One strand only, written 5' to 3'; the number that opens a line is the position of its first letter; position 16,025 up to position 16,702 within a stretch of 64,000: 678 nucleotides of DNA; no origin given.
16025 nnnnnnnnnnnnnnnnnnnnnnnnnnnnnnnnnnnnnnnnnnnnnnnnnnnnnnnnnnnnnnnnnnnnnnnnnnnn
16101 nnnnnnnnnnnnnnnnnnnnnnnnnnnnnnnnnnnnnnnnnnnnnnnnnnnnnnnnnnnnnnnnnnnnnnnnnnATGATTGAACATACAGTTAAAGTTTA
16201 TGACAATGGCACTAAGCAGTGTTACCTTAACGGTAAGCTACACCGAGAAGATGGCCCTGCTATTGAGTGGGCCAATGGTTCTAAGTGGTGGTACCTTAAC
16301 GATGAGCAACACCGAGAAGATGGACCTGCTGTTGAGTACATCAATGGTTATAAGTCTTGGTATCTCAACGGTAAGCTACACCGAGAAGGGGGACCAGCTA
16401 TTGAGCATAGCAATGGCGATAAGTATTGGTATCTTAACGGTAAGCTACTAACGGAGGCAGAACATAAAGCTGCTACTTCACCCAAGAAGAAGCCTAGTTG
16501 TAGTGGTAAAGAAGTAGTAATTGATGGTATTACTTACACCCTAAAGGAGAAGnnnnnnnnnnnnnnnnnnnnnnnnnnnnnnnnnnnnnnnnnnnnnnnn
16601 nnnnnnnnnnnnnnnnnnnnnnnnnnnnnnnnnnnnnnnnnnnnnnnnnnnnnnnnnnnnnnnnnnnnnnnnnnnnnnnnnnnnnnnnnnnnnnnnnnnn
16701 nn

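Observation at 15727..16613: Tandem array of MORN-like repeat genes (2 full copies + 1 truncated copy)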

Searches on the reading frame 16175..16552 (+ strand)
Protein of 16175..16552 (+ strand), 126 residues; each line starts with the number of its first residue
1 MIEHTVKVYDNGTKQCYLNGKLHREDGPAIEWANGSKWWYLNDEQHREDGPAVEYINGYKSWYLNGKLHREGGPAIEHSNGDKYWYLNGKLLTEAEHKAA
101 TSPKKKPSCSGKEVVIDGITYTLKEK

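Call 7: search_protein_families(library=pfam, proteins=[window:16175-16552:+], max_evalue=1)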
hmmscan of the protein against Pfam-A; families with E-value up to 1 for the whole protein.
window:16175-16552:+ (126 aa): 6 families
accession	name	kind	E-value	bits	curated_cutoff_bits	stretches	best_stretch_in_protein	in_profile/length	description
PF06832.18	BiPBP_C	-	0.00038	20.7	26.8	1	78-103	41-68/90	Penicillin-Binding Protein C-terminus Family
PF07661.19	MORN_2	-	0.0036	17.8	29.6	0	83-98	6-21/22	MORN repeat variant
PF14410.12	GH-E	-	0.0037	18.3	25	1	69-101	12-48/68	HNH/ENDO VII superfamily nuclease with conserved GHE residues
PF20530.3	DUF6745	-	0.0083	15.9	27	0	19-35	63-79/206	Domain of unknown function (DUF6745)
PF13385.13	Laminin_G_3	-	0.083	13.5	27.6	1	4-43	83-123/151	Concanavalin A-like lectin/glucanases superfamily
PF08021.17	FAD_binding_9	-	0.27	11.9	23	1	3-36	72-105/120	Siderophore-interacting FAD-binding domain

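Call 8: search_protein_families(library=phrogs, proteins=[window:16175-16552:+], max_evalue=1)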
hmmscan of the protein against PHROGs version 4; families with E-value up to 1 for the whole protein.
window:16175-16552:+ (126 aa): 6 families
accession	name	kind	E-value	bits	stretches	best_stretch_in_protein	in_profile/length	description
phrog_29717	-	unknown function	0.027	13.6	1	49-83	45-79/962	-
phrog_25600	-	unknown function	0.046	14.6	0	24-52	20-48/121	-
phrog_31813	-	unknown function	0.046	13.7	1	62-92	225-255/378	-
phrog_18155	-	unknown function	0.075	14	0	83-102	2-21/46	-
phrog_9467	-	unknown function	0.21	12.3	1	41-63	30-52/155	-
phrog_32732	-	unknown function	0.41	11.3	0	42-63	56-77/159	-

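Call 29: search_solved_structures(query=A1, max_evalue=1, show_alignments=2)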
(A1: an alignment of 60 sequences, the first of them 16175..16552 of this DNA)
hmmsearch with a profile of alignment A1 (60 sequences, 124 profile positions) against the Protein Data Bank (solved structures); distinct sequences matched with E-value up to 1: 1.
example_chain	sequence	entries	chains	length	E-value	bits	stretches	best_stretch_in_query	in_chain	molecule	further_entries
8k0a_A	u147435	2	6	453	0.26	14.2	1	58-116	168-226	3-phenylpropionate/cinnamic acid dioxygenase subunit alpha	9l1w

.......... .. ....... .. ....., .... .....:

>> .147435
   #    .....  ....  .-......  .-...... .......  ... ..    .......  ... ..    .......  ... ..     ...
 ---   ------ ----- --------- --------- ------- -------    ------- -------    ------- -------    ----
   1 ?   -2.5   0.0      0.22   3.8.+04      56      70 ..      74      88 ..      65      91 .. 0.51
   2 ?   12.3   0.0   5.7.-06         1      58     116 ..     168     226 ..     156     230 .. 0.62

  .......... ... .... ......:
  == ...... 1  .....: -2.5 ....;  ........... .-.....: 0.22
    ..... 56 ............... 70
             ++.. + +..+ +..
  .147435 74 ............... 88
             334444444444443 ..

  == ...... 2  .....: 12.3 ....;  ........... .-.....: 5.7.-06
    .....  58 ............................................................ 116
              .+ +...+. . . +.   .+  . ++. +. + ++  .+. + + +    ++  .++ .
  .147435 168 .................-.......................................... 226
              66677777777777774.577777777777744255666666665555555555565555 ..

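Call 32: predict_structure(alignment_id=A1)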
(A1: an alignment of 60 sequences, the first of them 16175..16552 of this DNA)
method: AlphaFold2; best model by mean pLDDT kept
length: 126 residues; sequences in the alignment: 60
mean_pLDDT: 94.1   pTM: 0.73
mean pLDDT of the five models: 94.1, 94.0, 93.4, 92.7, 92.5
residues with pLDDT >= 90: 108; 70-90: 14; 50-70: 4; < 50: 0
segments of 3 or more residues with pLDDT < 50: none
pLDDT, mean of each block of 10 residues (from residue 1): 95 97 96 98 95 97 98 96 97 95 73 94 87
secondary structure, 60 per line:
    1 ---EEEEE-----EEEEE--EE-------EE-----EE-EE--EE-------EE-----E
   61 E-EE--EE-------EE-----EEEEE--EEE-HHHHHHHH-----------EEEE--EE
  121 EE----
elements in order: E4-8 E14-18 E83-87 E90-92 H94-101 E113-116 E119-122

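Call 35: fold_search(model_id=the predicted structure, library=pdb)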
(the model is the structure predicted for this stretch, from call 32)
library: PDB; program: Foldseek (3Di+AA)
matches with E <= 10: 103; with E <= 0.001: 0
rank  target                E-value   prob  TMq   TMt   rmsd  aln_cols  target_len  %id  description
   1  6t69                  1.3e-03  1.00  0.39  0.27   5.5       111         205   23  Crystal structure of Toxoplasma gondii Morn1(V shape) (released 2020-11-18)
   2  6t4d                  5.3e-03  1.00  0.37  0.26   5.5       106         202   23  Crystal structure of Plasmodium falciparum Morn1 (released 2020-11-18)
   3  6t6q_BBB              6.4e-03  1.00  0.39  0.27   4.8       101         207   25  Crystal structure of Toxoplasma gondii Morn1 (extended conformation). (released 2020-11-18)
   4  6t68_B                7.2e-03  1.00  0.40  0.28   4.8       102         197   22  Crystal structure of Trypanosoma brucei Morn1 (released 2020-11-18)
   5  6t6q_AAA              1.1e-02  0.99  0.40  0.27   4.7       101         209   25  Crystal structure of Toxoplasma gondii Morn1 (extended conformation). (released 2020-11-18)
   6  6jle_A                1.4e-02  0.87  0.29  0.26   6.6       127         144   14  Crystal structure of MORN4/Myo3a complex (released 2019-07-24)
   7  9e5c_4y               1.9e-02  0.97  0.36  0.09   5.0       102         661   18  Cryo-EM structure of 96 nm repeat of microtubule doublet from T. brucei flagellum (released 2025-03-12)
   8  7sqc_7I               2.3e-02  0.80  0.30  0.31   8.2       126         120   16  Ciliary C1 central pair apparatus isolated from Chlamydomonas reinhardtii (released 2022-04-13)
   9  9ijj_3Q               2.8e-02  0.98  0.38  0.37   5.0       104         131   16  In situ structure of the central apparatus in mouse sperm axoneme. (released 2025-06-04)
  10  6t4r_CCC              3.5e-02  0.99  0.38  0.26   4.5        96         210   23  Crystal structure of Trypanosoma brucei Morn1 (released 2020-11-18)
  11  7jrj_F                4.2e-02  0.93  0.35  0.16   5.6       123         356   15  Chlamydomonas reinhardtii radial spoke head and neck (recombinant) (released 2020-12-16)
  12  1h3i_A                5.3e-02  0.80  0.33  0.18   7.6       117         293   20  Crystal structure of the Histone Methyltransferase SET7/9 (released 2002-11-11)
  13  7sqc_7F               5.6e-02  0.96  0.40  0.46   4.6       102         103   15  Ciliary C1 central pair apparatus isolated from Chlamydomonas reinhardtii (released 2022-04-13)
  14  9e5c_3d               6.7e-02  0.94  0.38  0.10   4.3        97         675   18  Cryo-EM structure of 96 nm repeat of microtubule doublet from T. brucei flagellum (released 2025-03-12)
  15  7sqc_7D               7.1e-02  0.95  0.40  0.46   4.6       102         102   15  Ciliary C1 central pair apparatus isolated from Chlamydomonas reinhardtii (released 2022-04-13)
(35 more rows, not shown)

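Call 39: fold_search(model_id=the predicted structure, library=viral)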
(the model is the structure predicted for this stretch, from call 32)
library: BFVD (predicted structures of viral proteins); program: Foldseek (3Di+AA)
matches with E <= 10: 272; with E <= 0.001: 38
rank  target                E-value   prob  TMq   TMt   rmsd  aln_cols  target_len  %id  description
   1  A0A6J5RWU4            9.8e-12  1.00  0.70  0.40   1.9        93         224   53  Uncharacterized protein [uncultured Caudovirales phage]
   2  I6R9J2                1.1e-11  1.00  0.55  0.69  15.3       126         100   52  Uncharacterized protein [Celeribacter phage P12053L]
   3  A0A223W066            2.8e-11  1.00  0.76  0.93   0.9       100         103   38  Uncharacterized protein [Agrobacterium phage Atu_ph07]
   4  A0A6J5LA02            3.2e-11  1.00  0.64  0.48   7.2       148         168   32  Uncharacterized protein [uncultured Caudovirales phage]
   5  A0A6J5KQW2            3.8e-11  1.00  0.53  0.47   6.3       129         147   34  Uncharacterized protein [uncultured Caudovirales phage]
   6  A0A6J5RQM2            1.4e-10  1.00  0.72  0.84   1.9       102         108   43  Uncharacterized protein [uncultured Caudovirales phage]
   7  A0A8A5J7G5            1.9e-09  1.00  0.64  0.23   2.0        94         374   39  (no name in the UniProt tables at hand)
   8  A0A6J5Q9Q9            2.1e-09  1.00  0.69  0.64   1.6        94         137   52  Uncharacterized protein [uncultured Caudovirales phage]
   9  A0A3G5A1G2            2.2e-09  1.00  0.72  0.70   0.8        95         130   35  MORN repeat-containing protein [Harvfovirus sp.]
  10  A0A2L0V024            1.1e-08  1.00  0.67  0.51  16.3       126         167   30  Uncharacterized protein [Agrobacterium phage Atu_ph07]
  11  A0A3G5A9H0            1.7e-08  1.00  0.65  0.37  13.0       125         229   36  DUF7666 domain-containing protein [Hyperionvirus sp.]
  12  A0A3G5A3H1            3.1e-08  1.00  0.65  0.70   1.3        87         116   44  Uncharacterized protein [Harvfovirus sp.]
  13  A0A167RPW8            3.7e-08  1.00  0.64  0.27   1.6        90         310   44  Uncharacterized protein [Powai lake megavirus]
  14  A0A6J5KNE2            6.6e-08  1.00  0.38  0.45   4.9        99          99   29  Uncharacterized protein [uncultured Caudovirales phage]
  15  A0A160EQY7            8.9e-08  1.00  0.66  0.36   2.0        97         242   36  Uncharacterized protein [Powai lake megavirus]
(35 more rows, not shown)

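Call 40: search_protein_families(library=ncbifam, proteins=[window:16175-16552:+], max_evalue=1)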
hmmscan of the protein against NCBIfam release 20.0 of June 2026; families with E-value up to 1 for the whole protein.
window:16175-16552:+ (126 aa): 1 family
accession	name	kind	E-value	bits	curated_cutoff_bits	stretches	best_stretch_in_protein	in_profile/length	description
NF008414.0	PRK11240.1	equivalog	0.35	8.9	1121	0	79-102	725-748/774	peptidoglycan glycosyltransferase PbpC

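Call 41: search_protein_families(library=padloc, proteins=[window:16175-16552:+], max_evalue=1)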
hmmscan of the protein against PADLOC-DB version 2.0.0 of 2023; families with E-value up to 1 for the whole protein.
window:16175-16552:+ (126 aa): 1 family
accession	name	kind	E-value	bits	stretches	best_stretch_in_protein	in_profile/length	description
PDLC05041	PDC-S57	-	0.021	12.4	1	71-99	178-206/212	-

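Call 64: search_protein_families(library=pfam, alignment_id=A1, max_evalue=0.01)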
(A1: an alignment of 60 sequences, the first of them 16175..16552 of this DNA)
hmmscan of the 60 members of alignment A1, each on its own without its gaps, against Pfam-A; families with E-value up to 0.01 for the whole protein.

A. member 1, window:16175-16552:+ (126 aa): 4 families
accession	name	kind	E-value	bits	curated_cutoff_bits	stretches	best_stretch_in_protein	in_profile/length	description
PF06832.18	BiPBP_C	-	0.00038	20.7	26.8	0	78-103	41-68/90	Penicillin-Binding Protein C-terminus Family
PF07661.19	MORN_2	-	0.0036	17.8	29.6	0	83-98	6-21/22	MORN repeat variant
PF14410.12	GH-E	-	0.0037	18.3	25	0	69-101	12-48/68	HNH/ENDO VII superfamily nuclease with conserved GHE residues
PF20530.3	DUF6745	-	0.0083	15.9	27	0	19-35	63-79/206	Domain of unknown function (DUF6745)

B. families by the number of members that match (of 60 scanned): 16 families
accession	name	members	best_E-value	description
PF20530.3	DUF6745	53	2e-10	Domain of unknown function (DUF6745)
PF06832.18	BiPBP_C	26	3.7e-05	Penicillin-Binding Protein C-terminus Family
PF07661.19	MORN_2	11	0.00015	MORN repeat variant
PF08021.17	FAD_binding_9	9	1.4e-05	Siderophore-interacting FAD-binding domain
PF16378.10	DUF4988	7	0.0024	Domain of unknown function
PF13356.12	Arm-DNA-bind_3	3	0.0027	Arm DNA-binding domain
PF16820.11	PKD_3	2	0.0005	PKD-like domain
PF25793.1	WH_2nd_NFRKB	2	0.0089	NFRKB second winged helix domain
PF00045.24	Hemopexin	1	0.00072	Hemopexin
PF19135.5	DUF5818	1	0.0035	Protein of unknown function (DUF5818)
PF14410.12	GH-E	1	0.0037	HNH/ENDO VII superfamily nuclease with conserved GHE residues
PF18345.7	zf_CCCH_4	1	0.0046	Zinc finger domain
PF18974.5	DUF5710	1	0.0049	Domain of unknown function (DUF5710)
PF11192.13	DUF2977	1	0.0075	Protein of unknown function (DUF2977)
PF16850.11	Inhibitor_I66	1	0.0075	Peptidase inhibitor I66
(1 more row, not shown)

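Call 67: find_related_loci(query=A1, collection=genome_contigs, flank=5000)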
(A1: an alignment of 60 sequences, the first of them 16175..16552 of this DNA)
Query A1 (126 aa) in genome_contigs; peptide patterns used: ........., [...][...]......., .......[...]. (x = any residue, [..] = any of these).
600 stretches matched a pattern (row limit reached: there are more); 274 encode a relative of the query (tblastn E <= 1e-3); the best 80 are kept; 80 distinct loci.
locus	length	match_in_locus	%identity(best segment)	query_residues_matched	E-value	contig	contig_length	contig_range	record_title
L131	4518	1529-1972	59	8-126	1e-44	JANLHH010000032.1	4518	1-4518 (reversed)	MAG: Patescibacteria group bacterium isolate P6-12 k99_230670, whole genome shotgun sequence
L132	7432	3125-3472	60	11-126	5e-43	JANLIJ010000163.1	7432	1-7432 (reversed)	MAG: Candidatus Kaiserbacteria bacterium isolate S40-12 k99_24978, whole genome shotgun sequence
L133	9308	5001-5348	60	11-126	5e-43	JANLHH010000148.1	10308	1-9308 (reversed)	MAG: Patescibacteria group bacterium isolate P6-12 k99_70361, whole genome shotgun sequence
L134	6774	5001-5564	61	3-123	4e-43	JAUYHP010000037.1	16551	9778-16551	MAG: bacterium isolate C24_maxbin.158_sub C24_k141_405700, whole genome shotgun sequence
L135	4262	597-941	57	1-123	2e-40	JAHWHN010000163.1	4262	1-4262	MAG: Candidatus Woesearchaeota archaeon isolate MP5_1_678 k127_59861724, whole genome shotgun sequence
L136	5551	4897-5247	58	4-125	3e-40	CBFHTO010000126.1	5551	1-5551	MAG: Glaciecola sp. isolate Co_bin_144_indper genome assembly, contig: Co_bin_144_indper_c140, whole genome shotgun sequ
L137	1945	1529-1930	60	8-112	2e-39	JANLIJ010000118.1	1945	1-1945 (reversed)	MAG: Candidatus Kaiserbacteria bacterium isolate S40-12 k99_51700, whole genome shotgun sequence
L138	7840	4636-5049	50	1-125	6e-39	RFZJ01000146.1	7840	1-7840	MAG: Planctomycetota bacterium isolate WB5_2B_021 contig_100_145, whole genome shotgun sequence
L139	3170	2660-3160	64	8-105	6e-37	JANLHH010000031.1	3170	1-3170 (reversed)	MAG: Patescibacteria group bacterium isolate P6-12 k99_342919, whole genome shotgun sequence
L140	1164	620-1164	57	1-123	1e-37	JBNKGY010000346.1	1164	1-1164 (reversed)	MAG: Marinilabiliaceae bacterium isolate E1E2.bin.17.strict NODE_346_length_1164_cov_3.046918, whole genome shotgun sequ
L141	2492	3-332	56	23-126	2e-36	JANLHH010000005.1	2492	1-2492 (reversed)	MAG: Patescibacteria group bacterium isolate P6-12 k99_223712, whole genome shotgun sequence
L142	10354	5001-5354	57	11-125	2e-36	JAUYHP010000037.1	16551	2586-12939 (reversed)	MAG: bacterium isolate C24_maxbin.158_sub C24_k141_405700, whole genome shotgun sequence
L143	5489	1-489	60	9-106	7e-36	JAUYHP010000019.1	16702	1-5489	MAG: bacterium isolate C24_maxbin.158_sub C24_k141_779217, whole genome shotgun sequence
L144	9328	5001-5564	56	9-118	6e-35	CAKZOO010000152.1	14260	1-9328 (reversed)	MAG TPA_asm: uncultured Flavobacteriaceae bacterium isolate ERR2094171_bin.138_CONCOCT_v1.1_MAG genome assembly, contig:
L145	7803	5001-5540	65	9-96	8e-35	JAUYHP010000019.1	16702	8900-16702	MAG: bacterium isolate C24_maxbin.158_sub C24_k141_779217, whole genome shotgun sequence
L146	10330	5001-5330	69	10-125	4e-34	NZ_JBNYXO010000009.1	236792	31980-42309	Janthinobacterium sp. RB2P8 NODE_9_length_236792_cov_57.763038, whole genome shotgun sequence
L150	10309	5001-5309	59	8-98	1e-32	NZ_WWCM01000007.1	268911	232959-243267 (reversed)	Duganella qianjiadongensis strain CY13W NODE_7_length_268911_cov_32.978477_7, whole genome shotgun sequence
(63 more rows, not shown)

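Call 72: search_protein_families(library=pfam, proteins=[L146:550-1242:+, L146:2444-2929:+, L146:6306-7637:+, L146:7750-8445:+, L146:24-419:+, L150:5390-6757:+, L150:6848-7567:+, L150:2044-2457:+, L150:508-867:+, L146:5785-6306:+], max_evalue=0.001)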
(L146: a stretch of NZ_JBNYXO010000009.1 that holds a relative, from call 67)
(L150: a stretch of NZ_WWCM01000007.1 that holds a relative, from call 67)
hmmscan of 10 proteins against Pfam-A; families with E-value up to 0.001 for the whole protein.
L146:550-1242:+ (231 aa): 0 families

L146:2444-2929:+ (162 aa): 3 families
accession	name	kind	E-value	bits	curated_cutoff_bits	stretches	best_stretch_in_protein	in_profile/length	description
PF21983.2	NikA-like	-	5.4e-12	46.1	27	1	50-126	1-71/72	Mobilization protein NikA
PF19514.5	MobC_2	-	1.3e-07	31.8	27.5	1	38-161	6-138/140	MobC-like protein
PF05713.17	MobC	-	2.1e-07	31.7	23.2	1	113-152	4-43/45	Bacterial mobilisation protein (MobC)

L146:6306-7637:+ (444 aa): 1 family
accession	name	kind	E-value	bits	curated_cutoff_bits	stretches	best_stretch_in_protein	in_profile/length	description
PF03432.20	Relaxase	-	0.00027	21.6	24.6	1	46-131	31-113/132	MobA/VirD2-like, nuclease domain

L146:7750-8445:+ (232 aa): 0 families

L146:24-419:+ (132 aa): 0 families

L150:5390-6757:+ (456 aa): 0 families

L150:6848-7567:+ (240 aa): 0 families

L150:2044-2457:+ (138 aa): 3 families
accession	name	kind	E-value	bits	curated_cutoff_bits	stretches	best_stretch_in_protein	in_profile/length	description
PF21983.2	NikA-like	-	7.7e-11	42.4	27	1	28-101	3-70/72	Mobilization protein NikA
PF05713.17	MobC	-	1.4e-07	32.3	23.2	1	89-128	4-43/45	Bacterial mobilisation protein (MobC)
PF19514.5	MobC_2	-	5.4e-05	23.3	27.5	1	15-106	7-101/140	MobC-like protein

L150:508-867:+ (120 aa): 4 families
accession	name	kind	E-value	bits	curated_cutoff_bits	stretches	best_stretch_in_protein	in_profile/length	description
PF01381.28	HTH_3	-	1.7e-13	50.8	23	1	15-69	1-55/55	Helix-turn-helix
PF13560.12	HTH_31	-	1.8e-07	31.8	27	1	14-69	5-61/64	Helix-turn-helix domain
PF15731.11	MqsA_antitoxin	-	5.6e-05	23.7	30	1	2-58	61-117/131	Antitoxin component of bacterial toxin-antitoxin system, MqsA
PF13443.12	HTH_26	-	0.00013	22.5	22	1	21-70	8-58/63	Cro/C1-type HTH DNA-binding domain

L146:5785-6306:+ (174 aa): 0 families

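Call 73: search_protein_representatives(protein=window:16175-16552:+)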
Query: 126 residues. Proteins with E-value up to 0.001 (for the whole library): 27377; up to 1e-10: 14314; up to 1e-30: 1708. The best 150 are listed.
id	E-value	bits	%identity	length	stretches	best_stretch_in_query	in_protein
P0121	8.4e-192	644.4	56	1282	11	11-91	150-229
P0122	3.8e-170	574.3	49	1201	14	8-89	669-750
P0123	4.5e-161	544.9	64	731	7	19-91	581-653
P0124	7.1e-143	486.0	54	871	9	17-96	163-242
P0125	7.9e-138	469.6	49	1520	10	12-90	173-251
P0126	4.5e-131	447.7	51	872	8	6-102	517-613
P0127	5.2e-124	424.9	46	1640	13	15-98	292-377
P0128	1.6e-120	413.6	58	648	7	13-93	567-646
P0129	9.0e-120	411.1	48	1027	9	7-89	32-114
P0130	5.7e-117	402.0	59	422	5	17-112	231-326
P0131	1.6e-111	384.4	49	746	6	5-99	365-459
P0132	2.8e-106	367.4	59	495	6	18-107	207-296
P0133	2.3e-105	364.4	64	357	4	8-90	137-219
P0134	5.4e-105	363.2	50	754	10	12-87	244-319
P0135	6.1e-104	359.8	48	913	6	8-109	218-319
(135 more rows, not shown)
